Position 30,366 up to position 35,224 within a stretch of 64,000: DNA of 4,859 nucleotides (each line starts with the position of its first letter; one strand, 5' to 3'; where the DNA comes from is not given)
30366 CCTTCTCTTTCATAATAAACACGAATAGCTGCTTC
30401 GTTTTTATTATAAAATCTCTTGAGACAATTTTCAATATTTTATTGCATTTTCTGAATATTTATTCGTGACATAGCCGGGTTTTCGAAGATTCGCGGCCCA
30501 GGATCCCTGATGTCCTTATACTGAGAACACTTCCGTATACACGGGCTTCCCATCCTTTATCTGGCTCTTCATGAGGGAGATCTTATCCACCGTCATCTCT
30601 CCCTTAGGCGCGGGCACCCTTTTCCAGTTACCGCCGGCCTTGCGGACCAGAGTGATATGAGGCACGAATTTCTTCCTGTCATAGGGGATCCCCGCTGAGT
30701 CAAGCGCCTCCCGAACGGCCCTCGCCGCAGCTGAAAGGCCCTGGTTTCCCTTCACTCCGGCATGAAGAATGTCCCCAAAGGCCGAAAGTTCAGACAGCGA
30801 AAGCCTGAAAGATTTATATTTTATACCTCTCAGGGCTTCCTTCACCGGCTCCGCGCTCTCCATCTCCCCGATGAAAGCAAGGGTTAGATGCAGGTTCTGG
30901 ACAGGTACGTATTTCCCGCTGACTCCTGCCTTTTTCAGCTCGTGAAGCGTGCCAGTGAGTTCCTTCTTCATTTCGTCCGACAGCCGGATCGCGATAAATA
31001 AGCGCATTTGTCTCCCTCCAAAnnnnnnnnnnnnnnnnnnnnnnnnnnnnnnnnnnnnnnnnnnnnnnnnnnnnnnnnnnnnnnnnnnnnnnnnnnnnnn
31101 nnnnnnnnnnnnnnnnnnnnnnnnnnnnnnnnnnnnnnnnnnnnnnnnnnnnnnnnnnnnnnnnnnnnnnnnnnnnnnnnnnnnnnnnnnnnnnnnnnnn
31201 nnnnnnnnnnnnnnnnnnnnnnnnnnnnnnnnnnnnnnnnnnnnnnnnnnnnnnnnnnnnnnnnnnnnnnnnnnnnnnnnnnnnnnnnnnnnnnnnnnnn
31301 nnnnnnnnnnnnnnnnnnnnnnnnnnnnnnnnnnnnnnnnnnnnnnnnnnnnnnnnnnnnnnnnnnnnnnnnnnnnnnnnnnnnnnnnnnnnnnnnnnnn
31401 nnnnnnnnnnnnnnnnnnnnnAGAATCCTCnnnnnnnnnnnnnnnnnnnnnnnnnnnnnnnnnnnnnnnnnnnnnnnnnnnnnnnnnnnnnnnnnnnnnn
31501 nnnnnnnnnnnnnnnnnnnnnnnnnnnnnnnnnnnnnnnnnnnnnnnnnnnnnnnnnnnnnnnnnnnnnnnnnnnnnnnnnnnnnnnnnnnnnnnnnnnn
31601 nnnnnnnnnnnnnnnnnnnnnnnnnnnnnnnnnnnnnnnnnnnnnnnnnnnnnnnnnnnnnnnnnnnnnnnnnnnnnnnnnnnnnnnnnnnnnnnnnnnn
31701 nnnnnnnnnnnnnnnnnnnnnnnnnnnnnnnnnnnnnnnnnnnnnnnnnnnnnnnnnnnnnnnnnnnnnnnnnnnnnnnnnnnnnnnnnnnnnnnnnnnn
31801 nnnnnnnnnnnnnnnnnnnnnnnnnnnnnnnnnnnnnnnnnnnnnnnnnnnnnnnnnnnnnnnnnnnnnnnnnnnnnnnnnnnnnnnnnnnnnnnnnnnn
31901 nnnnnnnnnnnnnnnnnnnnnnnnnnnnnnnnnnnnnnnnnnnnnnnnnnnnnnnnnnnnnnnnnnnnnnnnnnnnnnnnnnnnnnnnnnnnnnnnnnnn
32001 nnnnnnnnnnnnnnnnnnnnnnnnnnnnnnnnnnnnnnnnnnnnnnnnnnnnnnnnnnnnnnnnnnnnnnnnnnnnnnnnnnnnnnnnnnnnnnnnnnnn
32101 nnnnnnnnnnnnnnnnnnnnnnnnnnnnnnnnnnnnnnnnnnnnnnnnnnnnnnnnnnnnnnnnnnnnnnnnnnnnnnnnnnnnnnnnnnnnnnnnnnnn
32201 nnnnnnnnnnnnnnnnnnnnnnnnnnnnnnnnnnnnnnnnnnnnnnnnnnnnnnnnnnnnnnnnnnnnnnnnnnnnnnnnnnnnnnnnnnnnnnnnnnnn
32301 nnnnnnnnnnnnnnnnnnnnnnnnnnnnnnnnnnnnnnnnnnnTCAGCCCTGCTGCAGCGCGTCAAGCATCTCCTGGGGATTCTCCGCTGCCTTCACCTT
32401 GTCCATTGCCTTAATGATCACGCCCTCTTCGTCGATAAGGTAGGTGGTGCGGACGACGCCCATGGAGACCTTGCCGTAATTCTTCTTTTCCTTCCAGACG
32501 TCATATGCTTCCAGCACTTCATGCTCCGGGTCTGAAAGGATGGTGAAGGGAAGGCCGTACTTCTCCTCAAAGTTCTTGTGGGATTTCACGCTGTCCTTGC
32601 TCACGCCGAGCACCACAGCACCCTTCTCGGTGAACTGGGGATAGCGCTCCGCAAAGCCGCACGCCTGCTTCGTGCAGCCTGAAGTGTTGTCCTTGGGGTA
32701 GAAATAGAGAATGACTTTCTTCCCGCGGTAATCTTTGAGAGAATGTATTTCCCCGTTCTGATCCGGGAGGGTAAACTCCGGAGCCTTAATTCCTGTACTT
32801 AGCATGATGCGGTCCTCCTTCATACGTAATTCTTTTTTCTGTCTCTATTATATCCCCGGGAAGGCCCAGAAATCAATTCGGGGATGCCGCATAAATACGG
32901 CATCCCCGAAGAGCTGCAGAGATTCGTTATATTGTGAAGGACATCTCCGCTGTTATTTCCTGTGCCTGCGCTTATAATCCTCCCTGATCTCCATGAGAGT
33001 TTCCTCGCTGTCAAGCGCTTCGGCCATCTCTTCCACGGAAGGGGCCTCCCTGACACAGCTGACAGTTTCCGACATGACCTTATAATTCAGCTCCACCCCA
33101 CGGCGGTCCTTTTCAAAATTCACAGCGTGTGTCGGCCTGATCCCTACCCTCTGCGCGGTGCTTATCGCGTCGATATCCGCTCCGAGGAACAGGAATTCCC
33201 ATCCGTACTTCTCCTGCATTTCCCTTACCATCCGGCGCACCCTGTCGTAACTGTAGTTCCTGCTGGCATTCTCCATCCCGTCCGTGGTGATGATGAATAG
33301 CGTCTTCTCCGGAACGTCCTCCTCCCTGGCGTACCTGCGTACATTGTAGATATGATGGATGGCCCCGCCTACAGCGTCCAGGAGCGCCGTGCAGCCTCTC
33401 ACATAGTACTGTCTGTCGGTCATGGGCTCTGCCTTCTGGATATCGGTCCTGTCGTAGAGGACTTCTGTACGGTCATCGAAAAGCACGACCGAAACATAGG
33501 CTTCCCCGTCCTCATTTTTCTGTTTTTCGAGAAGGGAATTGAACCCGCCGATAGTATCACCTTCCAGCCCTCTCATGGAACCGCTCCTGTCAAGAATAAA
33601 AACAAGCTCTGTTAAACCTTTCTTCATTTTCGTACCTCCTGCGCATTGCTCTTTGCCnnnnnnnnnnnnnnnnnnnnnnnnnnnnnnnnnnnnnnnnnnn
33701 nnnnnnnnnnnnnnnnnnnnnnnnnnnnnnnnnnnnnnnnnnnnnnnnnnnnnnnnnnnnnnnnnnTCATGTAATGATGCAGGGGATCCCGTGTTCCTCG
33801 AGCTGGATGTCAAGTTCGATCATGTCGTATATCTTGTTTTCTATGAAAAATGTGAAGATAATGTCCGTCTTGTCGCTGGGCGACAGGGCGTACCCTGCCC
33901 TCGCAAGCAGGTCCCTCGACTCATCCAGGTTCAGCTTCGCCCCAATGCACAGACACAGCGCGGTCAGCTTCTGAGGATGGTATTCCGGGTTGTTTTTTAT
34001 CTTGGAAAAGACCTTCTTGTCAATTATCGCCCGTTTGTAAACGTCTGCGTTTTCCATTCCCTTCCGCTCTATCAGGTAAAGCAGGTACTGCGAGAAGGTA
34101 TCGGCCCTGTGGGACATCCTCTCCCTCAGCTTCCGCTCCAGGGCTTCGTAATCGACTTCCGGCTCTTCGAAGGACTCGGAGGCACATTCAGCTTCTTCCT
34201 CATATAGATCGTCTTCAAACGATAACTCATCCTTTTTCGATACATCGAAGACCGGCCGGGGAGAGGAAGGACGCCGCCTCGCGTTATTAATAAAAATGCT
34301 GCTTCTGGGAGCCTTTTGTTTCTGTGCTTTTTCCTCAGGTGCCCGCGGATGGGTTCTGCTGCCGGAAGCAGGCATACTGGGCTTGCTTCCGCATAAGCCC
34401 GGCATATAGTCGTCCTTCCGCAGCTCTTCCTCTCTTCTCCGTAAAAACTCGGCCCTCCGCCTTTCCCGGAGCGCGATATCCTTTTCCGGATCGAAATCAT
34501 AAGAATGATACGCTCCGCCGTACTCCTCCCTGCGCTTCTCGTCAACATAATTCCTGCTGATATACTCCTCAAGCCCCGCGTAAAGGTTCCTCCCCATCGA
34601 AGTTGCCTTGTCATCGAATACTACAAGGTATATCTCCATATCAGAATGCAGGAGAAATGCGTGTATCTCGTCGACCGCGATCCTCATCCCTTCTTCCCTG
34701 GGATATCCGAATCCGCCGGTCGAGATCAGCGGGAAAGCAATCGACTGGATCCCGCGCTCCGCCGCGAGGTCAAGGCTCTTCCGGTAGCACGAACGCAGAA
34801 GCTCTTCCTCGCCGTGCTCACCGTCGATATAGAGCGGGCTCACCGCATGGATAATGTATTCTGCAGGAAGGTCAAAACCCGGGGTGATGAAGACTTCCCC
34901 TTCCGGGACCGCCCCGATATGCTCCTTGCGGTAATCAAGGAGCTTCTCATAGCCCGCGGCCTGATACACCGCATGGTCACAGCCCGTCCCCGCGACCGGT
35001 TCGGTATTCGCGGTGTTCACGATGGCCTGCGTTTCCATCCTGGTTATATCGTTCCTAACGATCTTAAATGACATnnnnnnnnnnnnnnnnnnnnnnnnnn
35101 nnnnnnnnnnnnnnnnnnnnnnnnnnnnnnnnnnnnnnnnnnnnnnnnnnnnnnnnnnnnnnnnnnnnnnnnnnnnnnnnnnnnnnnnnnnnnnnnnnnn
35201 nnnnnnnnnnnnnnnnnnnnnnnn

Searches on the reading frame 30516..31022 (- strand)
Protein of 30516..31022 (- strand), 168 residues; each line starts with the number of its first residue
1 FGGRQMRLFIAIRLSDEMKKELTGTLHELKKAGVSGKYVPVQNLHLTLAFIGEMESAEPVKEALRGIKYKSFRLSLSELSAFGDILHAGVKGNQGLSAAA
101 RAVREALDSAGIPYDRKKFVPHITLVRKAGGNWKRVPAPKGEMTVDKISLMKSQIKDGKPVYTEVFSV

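Call 27: search_protein_families(library=pfam, proteins=[window:30516-31022:-], max_evalue=0.001)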
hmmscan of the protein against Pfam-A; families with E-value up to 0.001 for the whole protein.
window:30516-31022:- (168 aa): 3 families
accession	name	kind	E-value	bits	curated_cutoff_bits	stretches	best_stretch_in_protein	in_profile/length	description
PF02834.22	LigT_PEase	-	1.3e-19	70.6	23.3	2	14-90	3-85/87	LigT like Phosphoesterase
PF13563.12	2_5_RNA_ligase2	-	2.6e-10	41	27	1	27-153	10-148/152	2'-5' RNA ligase superfamily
PF10469.15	AKAP7_NLS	-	7.7e-05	23.1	24.4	1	32-128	30-149/208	AKAP7 2'5' RNA ligase-like domain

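Call 55: search_protein_families(library=padloc, proteins=[window:30516-31022:-], max_evalue=0.001)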
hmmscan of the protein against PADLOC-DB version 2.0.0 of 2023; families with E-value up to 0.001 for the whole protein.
window:30516-31022:- (168 aa): 0 families

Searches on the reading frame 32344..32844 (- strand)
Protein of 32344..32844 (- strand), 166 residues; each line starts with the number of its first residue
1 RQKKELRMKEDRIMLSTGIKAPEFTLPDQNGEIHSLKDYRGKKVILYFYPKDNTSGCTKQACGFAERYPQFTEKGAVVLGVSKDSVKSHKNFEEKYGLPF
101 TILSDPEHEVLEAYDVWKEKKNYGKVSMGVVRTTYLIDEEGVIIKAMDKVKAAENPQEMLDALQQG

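Call 27: search_protein_families(library=pfam, proteins=[window:32344-32844:-], max_evalue=0.001)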
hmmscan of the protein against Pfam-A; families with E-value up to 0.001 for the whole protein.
window:32344-32844:- (166 aa): 2 families
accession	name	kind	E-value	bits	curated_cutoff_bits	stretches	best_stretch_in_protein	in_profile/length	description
PF00578.27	AhpC-TSA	-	9e-45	152.1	26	1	18-144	2-122/124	AhpC/TSA family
PF08534.16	Redoxin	-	1.2e-22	80.8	26.6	1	18-147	3-132/148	Redoxin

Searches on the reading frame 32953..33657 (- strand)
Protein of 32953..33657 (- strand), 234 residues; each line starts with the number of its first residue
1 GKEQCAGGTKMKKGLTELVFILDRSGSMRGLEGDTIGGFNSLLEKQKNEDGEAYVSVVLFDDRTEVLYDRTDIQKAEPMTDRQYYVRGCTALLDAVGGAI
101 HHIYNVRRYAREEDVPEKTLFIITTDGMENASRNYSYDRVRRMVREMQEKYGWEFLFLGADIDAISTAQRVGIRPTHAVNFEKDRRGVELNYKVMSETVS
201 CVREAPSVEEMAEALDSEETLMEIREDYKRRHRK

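Call 27: search_protein_families(library=pfam, proteins=[window:32953-33657:-], max_evalue=0.001)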
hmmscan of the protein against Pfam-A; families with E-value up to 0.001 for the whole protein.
window:32953-33657:- (234 aa): 3 families
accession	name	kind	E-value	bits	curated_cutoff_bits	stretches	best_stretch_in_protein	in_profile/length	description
PF00092.34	VWA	-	2.4e-05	25.1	23.8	1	18-176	2-155/174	von Willebrand factor type A domain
PF05762.20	VWA_CoxE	-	9.6e-05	22.4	26.4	1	16-145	57-177/222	VWA domain containing CoxE-like protein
PF13519.12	VWA_2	-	0.00051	21.1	27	1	18-100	1-86/107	von Willebrand factor type A domain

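Call 55: search_protein_families(library=padloc, proteins=[window:32953-33657:-], max_evalue=0.001)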
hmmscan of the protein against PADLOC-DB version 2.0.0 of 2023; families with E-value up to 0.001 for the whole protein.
window:32953-33657:- (234 aa): 0 families

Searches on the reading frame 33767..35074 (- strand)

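Call 27: search_protein_families(library=pfam, proteins=[window:33767-35074:-], max_evalue=0.001)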
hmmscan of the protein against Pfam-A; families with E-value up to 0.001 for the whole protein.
window:33767-35074:- (435 aa): 1 family
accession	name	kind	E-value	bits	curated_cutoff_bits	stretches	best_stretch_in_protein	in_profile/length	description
PF01661.27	Macro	-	1.8e-31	109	22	1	19-133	1-118/118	Macro domain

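Call 55: search_protein_families(library=padloc, proteins=[window:33767-35074:-], max_evalue=0.001)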
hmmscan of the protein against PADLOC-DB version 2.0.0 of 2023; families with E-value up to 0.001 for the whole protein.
window:33767-35074:- (435 aa): 0 families
